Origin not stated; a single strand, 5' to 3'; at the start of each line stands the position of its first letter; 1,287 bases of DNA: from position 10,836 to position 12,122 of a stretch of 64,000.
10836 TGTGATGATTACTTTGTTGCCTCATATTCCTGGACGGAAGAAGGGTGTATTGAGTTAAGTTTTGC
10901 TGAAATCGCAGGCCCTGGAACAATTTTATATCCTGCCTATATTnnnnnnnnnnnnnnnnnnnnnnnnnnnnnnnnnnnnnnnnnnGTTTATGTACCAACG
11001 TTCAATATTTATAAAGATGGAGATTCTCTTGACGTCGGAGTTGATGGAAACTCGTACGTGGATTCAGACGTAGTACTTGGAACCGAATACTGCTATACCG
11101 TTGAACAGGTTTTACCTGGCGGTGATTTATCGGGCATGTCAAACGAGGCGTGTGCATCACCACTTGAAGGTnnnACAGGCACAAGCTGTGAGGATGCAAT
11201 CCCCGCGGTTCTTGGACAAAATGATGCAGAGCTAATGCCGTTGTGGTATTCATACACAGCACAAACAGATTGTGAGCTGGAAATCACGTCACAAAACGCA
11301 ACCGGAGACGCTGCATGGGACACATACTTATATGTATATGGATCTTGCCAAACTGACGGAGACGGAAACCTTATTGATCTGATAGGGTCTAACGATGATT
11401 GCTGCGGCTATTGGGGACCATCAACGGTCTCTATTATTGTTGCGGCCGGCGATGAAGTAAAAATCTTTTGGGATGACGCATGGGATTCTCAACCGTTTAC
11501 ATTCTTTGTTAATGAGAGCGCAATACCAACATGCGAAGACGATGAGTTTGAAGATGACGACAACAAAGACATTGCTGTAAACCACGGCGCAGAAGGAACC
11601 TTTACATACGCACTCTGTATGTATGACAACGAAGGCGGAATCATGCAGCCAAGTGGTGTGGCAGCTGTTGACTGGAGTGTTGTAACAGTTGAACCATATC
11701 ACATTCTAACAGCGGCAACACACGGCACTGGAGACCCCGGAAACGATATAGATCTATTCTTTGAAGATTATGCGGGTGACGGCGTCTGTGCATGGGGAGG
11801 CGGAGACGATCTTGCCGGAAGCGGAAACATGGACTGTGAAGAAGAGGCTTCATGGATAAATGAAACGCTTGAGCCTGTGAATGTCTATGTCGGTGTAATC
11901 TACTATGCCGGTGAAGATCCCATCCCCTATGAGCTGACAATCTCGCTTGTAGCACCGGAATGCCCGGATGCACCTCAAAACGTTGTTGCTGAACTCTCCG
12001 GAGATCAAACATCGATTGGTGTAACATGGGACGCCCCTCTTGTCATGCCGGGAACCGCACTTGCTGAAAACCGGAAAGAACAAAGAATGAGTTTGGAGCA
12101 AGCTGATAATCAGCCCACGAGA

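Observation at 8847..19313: Two giant modular T9SS-cargo genes sit directly downstream of dnaA, where dnaN-recF-gyrB would be expected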

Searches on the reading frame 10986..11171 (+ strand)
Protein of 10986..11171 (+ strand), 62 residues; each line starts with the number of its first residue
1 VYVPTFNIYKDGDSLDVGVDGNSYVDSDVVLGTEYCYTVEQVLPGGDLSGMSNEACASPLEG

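Call 78: search_protein_families(library=pfam, proteins=[window:10986-11171:+], max_evalue=10)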
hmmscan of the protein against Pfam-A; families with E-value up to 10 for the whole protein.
seq(62 aa): 1 family
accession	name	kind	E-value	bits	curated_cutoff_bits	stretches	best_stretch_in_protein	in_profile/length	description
PF18370.7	RGI_lyase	-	0.045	14.5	27.8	1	5-46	34-75/86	Rhamnogalacturonan I lyases beta-sheet domain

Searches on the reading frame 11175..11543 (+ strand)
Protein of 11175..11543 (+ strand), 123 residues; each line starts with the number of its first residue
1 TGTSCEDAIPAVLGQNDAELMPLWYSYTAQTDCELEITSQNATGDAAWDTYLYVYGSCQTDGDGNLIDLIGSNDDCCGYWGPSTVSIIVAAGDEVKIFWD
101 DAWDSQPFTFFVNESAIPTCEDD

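Call 87: search_solved_structures(query=A7, max_evalue=5)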
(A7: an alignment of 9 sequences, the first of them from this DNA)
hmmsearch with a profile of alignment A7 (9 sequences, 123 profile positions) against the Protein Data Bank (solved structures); distinct sequences matched with E-value up to 5: 1.
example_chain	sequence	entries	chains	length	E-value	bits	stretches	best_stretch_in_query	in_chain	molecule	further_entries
4whi_A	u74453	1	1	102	0.12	15.7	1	78-115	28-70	Beta-lactamase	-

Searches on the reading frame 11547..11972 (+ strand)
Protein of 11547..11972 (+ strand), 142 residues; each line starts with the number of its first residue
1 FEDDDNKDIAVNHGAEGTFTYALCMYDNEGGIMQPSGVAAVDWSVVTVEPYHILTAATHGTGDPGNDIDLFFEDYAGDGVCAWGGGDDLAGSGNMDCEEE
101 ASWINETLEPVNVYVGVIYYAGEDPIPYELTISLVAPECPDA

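Call 88: search_solved_structures(query=A8, max_evalue=5)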
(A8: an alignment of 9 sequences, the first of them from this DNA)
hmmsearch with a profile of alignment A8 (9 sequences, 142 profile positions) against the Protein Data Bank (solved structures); distinct sequences matched with E-value up to 5: 4.
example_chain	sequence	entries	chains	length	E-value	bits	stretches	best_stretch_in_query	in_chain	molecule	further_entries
1wh1_A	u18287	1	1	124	0.67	13.3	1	31-82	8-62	KIAA1095 protein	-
2iia_A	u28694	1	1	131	0.98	12.8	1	95-137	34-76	Sensory rhodopsin transducer protein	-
2ii7_A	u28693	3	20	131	1.1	12.7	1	95-137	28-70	Anabaena sensory rhodopsin transducer protein | Sensory rhodopsin transducer protein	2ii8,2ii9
6wai_A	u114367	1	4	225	1.1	12.6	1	33-111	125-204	LuxR family transcriptional regulator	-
